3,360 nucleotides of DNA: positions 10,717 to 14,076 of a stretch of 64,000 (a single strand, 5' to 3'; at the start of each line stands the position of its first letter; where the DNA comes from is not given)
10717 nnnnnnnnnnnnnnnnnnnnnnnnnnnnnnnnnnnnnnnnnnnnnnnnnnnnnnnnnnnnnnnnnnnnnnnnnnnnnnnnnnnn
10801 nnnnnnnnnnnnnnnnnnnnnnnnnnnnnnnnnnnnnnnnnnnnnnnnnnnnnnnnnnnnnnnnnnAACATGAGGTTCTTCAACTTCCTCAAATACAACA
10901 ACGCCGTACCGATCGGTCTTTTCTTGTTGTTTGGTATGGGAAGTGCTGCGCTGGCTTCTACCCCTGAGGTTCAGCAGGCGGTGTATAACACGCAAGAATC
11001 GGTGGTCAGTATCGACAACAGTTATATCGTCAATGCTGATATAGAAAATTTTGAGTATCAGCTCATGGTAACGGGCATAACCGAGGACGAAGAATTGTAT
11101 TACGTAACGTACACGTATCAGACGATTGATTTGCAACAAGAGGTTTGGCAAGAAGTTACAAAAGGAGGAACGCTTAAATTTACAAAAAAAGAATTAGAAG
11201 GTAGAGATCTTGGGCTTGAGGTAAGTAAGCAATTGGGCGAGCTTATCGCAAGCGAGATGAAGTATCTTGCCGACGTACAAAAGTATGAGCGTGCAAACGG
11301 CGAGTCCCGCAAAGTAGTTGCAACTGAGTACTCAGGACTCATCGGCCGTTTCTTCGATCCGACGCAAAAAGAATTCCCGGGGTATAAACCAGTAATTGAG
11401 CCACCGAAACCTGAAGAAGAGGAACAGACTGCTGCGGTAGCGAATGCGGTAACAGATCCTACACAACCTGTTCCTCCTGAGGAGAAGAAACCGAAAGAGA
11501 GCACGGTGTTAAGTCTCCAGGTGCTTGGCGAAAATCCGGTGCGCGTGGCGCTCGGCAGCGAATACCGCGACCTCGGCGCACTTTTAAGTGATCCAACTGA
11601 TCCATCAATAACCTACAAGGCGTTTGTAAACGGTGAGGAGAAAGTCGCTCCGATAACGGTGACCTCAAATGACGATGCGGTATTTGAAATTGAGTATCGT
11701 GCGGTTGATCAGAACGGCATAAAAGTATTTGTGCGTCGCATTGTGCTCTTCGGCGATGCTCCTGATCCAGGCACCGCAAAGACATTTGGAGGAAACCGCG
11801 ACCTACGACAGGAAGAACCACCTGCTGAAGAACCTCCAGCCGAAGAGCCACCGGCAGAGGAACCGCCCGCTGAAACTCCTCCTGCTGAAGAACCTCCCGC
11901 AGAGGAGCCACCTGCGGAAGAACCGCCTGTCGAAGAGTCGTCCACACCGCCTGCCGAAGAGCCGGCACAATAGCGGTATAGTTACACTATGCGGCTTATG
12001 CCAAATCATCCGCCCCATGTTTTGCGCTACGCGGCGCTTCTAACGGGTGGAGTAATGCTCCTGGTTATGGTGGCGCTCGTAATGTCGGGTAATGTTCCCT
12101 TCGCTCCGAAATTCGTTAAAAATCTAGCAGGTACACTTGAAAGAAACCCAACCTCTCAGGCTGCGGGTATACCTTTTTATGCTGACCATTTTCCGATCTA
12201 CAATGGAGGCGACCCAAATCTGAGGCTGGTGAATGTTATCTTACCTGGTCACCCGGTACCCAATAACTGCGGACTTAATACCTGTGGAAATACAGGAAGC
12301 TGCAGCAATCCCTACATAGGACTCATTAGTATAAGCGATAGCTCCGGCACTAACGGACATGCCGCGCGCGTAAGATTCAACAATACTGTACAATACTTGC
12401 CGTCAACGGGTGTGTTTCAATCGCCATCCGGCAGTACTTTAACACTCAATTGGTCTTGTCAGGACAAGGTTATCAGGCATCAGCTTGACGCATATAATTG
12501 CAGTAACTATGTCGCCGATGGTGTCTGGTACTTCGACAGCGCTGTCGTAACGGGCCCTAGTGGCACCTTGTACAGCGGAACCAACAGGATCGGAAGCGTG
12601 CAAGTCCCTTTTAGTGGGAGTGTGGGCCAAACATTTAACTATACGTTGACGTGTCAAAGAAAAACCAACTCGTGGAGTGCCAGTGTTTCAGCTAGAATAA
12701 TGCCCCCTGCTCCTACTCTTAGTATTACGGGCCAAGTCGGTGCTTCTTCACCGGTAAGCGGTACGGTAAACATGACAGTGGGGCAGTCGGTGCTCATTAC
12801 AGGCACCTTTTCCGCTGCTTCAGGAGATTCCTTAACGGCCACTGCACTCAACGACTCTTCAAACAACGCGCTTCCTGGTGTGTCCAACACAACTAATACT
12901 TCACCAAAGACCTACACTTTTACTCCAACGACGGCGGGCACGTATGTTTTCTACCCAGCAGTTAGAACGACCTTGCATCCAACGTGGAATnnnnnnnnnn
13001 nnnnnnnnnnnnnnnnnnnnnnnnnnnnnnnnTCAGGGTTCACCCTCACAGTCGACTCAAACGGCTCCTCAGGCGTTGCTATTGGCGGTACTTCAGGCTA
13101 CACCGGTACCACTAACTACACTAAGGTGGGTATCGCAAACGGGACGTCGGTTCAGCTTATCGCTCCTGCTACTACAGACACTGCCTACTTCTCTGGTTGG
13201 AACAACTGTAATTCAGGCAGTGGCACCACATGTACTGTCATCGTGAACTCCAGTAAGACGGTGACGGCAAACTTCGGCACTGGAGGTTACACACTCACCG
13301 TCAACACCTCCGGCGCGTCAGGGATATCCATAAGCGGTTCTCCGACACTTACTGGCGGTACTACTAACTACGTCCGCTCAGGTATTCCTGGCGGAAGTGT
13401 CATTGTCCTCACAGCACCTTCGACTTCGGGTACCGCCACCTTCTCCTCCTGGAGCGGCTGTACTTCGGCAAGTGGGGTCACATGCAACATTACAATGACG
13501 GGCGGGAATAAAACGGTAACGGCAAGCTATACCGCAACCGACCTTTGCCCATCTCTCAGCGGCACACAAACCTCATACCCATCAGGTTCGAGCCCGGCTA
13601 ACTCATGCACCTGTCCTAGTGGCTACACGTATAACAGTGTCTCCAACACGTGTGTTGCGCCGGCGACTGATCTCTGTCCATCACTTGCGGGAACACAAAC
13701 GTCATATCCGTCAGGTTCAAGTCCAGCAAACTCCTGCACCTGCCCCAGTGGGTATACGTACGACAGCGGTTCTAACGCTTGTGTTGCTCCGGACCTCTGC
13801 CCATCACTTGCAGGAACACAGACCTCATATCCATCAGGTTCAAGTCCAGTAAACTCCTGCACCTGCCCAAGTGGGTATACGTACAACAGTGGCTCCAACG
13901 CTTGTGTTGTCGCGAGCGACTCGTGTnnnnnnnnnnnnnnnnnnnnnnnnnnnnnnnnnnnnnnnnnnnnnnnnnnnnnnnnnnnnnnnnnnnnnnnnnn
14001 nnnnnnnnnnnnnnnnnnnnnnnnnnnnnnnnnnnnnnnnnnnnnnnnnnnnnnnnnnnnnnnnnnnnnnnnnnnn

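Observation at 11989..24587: Two paralogous giant surface proteins share a novel Cys-rich roughly 40 aa repeat with near-identical DNA, which could support recombination or gene conversion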

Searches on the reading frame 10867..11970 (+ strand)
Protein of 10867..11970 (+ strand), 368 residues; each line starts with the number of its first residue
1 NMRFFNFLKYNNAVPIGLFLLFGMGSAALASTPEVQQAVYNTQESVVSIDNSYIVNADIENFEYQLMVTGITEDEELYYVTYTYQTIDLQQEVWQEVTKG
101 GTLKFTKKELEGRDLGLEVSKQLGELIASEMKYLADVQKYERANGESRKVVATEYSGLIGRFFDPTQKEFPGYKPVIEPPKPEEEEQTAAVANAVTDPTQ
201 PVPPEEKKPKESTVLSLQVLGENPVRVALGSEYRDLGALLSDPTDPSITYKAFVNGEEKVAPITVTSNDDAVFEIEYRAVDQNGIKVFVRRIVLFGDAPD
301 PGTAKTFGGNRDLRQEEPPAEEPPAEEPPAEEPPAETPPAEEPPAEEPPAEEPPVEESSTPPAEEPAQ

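Call 14: search_protein_families(library=pfam, proteins=[window:10867-11970:+], max_evalue=5)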
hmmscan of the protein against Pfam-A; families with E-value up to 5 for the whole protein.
window:10867-11970:+ (368 aa): 2 families
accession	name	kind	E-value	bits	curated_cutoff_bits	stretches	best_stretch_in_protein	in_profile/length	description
PF02095.21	Extensin_1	-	2e-06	28.1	105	1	316-366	77-129/171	Extensin-like protein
PF16403.11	Bact_surface_Ig-like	-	0.0027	18.2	27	1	218-293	2-69/71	Bacterial surface protein, Ig-like domain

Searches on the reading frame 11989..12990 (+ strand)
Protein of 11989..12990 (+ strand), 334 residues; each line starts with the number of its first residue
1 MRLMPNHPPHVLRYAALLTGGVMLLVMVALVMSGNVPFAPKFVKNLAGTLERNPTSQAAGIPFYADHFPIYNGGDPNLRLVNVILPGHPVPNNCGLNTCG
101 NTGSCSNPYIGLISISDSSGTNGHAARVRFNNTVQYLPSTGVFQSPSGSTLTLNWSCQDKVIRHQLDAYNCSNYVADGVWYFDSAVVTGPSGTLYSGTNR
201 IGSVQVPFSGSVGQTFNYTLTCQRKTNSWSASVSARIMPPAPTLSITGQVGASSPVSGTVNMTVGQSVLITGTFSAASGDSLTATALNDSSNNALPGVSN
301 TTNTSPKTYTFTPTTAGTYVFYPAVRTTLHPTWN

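Call 14: search_protein_families(library=pfam, proteins=[window:11989-12990:+], max_evalue=5)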
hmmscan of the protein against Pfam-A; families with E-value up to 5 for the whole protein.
window:11989-12990:+ (334 aa): 2 families
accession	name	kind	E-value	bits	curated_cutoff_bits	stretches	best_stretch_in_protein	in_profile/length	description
PF12733.13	Cadherin-like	-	0.028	15.3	24.2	1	214-280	14-77/89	Cadherin-like beta sandwich domain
PF24612.2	Ig_TgrO1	-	0.39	11.4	27.9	1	263-312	8-58/81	TgrO1-like, immunoglobulin-like domain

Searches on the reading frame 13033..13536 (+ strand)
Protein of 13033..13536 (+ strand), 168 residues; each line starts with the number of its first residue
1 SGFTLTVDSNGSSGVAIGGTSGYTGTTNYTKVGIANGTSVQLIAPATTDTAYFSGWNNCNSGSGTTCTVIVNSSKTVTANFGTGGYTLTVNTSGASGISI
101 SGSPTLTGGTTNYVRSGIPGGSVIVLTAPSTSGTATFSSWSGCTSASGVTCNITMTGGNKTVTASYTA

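Call 14: search_protein_families(library=pfam, proteins=[window:13033-13536:+], max_evalue=5)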
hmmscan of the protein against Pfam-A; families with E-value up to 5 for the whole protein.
seq(168 aa): 0 families
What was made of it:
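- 13039..13533 (+): Two ~82-aa InlB B-repeat-like domains (PA residues 351-515). The direct Pfam scan was negative (call 14)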

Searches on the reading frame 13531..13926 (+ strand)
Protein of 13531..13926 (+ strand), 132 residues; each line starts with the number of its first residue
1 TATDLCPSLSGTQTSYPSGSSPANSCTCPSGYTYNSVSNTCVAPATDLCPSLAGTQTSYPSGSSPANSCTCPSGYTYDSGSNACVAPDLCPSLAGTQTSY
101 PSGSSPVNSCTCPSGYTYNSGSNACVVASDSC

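Call 12: find_homologous_proteins(query=window:13531-13926:+, max_evalue=0.001)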
Query seq(132 aa): 2382 candidates shared short words with the query, none scored E <= 0.001.
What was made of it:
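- Tried and rejected: A word-indexed homologue search with the PA three-unit array alone found nothing, not even PB's units (call 12).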

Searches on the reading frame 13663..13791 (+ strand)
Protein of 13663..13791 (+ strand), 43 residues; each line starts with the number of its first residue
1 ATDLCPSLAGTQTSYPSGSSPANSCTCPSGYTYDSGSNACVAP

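Call 43: predict_structure(alignment_id=A2)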
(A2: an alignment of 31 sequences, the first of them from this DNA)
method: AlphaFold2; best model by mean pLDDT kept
length: 43 residues; sequences in the alignment: 31
mean_pLDDT: 89.4   pTM: 0.55
mean pLDDT of the five models: 89.4, 88.6, 88.4, 87.8, 65.8
residues with pLDDT >= 90: 26; 70-90: 16; 50-70: 1; < 50: 0
segments of 3 or more residues with pLDDT < 50: none
pLDDT, mean of each block of 10 residues (from residue 1): 85 91 91 91 88
secondary structure, 60 per line:
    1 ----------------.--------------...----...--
elements in order: E32-34 E39-41
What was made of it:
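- On EGF-like domain (Pfam cEGF PF12662 / EGF clan): AF2 predicts a hairpin at 32-34/39-41 (call 43).
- Fold: the AF2 unit model has pLDDT 89.4 with one hairpin at residues 32-34 and 39-41 (call 43).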

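Call 45: fold_search(model_id=the predicted structure, library=pdb)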
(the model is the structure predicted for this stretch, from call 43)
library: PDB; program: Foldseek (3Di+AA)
matches with E <= 10: 205; with E <= 0.001: 0
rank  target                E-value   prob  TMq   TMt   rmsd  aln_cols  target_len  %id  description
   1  8vjc_B                6.6e-01  0.13  0.44  0.04   5.6        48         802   29  Cryo-EM structure of short form insulin receptor (IR-A) with three IGF2 bound, asymmetric conformation. (released 2024-03-27)
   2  1zjq_MODEL_1_A        7.8e-01  0.14  0.36  0.43   5.6        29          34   24  Solution structure of Jingzhaotoxin-VII (released 2005-05-24)
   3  8u4e_B                9.1e-01  0.12  0.42  0.04   5.5        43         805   28  Cryo-EM structure of long form insulin receptor (IR-B) with three IGF2 bound, asymmetric conformation. (released 2024-03-27)
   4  2gd4_L                9.8e-01  0.08  0.35  0.29   8.6        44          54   32  Crystal Structure of the Antithrombin-S195A Factor Xa-Pentasaccharide Complex (released 2006-05-09)
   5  7sl1_A                1.3e+00  0.12  0.42  0.03   5.1        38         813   29  Full-length insulin receptor bound with site 1 binding deficient mutant insulin (A-V3E) (released 2022-03-30)
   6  1fjs_L                1.5e+00  0.06  0.35  0.30   8.6        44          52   32  CRYSTAL STRUCTURE OF THE INHIBITOR ZK-807834 (CI-1031) COMPLEXED WITH FACTOR XA (released 2000-10-04)
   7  2oqj_F                1.7e+00  0.25  0.40  0.73   0.6        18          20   33  Crystal structure analysis of Fab 2G12 in complex with peptide 2G12.1 (released 2008-01-15)
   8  8eyy_A                1.7e+00  0.10  0.46  0.04   5.5        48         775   29  Cryo-EM structure of 4 insulins bound full-length mouse IR mutant with physically decoupled alpha CTs (C684S/C685S/C68 (released 2022-11-09)
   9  5hbf_A                1.9e+00  0.14  0.37  0.04   1.2        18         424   22  Crystal structure of human full-length chitotriosidase (CHIT1) (released 2016-05-04)
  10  8s9p_B                1.9e+00  0.06  0.34  0.02   2.4        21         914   33  1:1:1 agrin/LRP4/MuSK complex (released 2023-05-17)
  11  4a0p_A                2.0e+00  0.14  0.37  0.03   2.0        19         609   37  Crystal structure of LRP6P3E3P4E4 (released 2011-10-26)
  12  8dtm_A                2.0e+00  0.13  0.38  0.05   2.0        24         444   42  Cryo-EM structure of insulin receptor (IR) bound with S597 component 2 (released 2022-09-07)
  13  3s8z_A                2.0e+00  0.13  0.37  0.03   2.0        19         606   37  Crystal structure of LRP6-E3E4 (released 2011-10-26)
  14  1ezq_B                2.0e+00  0.12  0.34  0.30   2.0        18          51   39  CRYSTAL STRUCTURE OF HUMAN COAGULATION FACTOR XA COMPLEXED WITH RPR128515 (released 2000-09-20)
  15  1hcg_B                2.0e+00  0.09  0.35  0.30   4.5        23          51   39  STRUCTURE OF HUMAN DES(1-45) FACTOR XA AT 2.2 ANGSTROMS RESOLUTION (released 1995-05-08)
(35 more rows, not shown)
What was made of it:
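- On EGF-like domain (Pfam cEGF PF12662 / EGF clan): Local structural hits are to EGF hairpins (call 45).
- Closest known: EGF-like domains, in particular cEGF. Same: The top structural neighbours are EGF modules of factor Xa, LRP6 and fibrillin, the insulin-receptor CR region, and the chitotriosidase CBM14, aligned locally over 17-24 residues at rmsd 0.8-2 A (call 45).
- The top (non-significant) PDB hits are EGF, furin-like and CBM14 hairpins (call 45).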
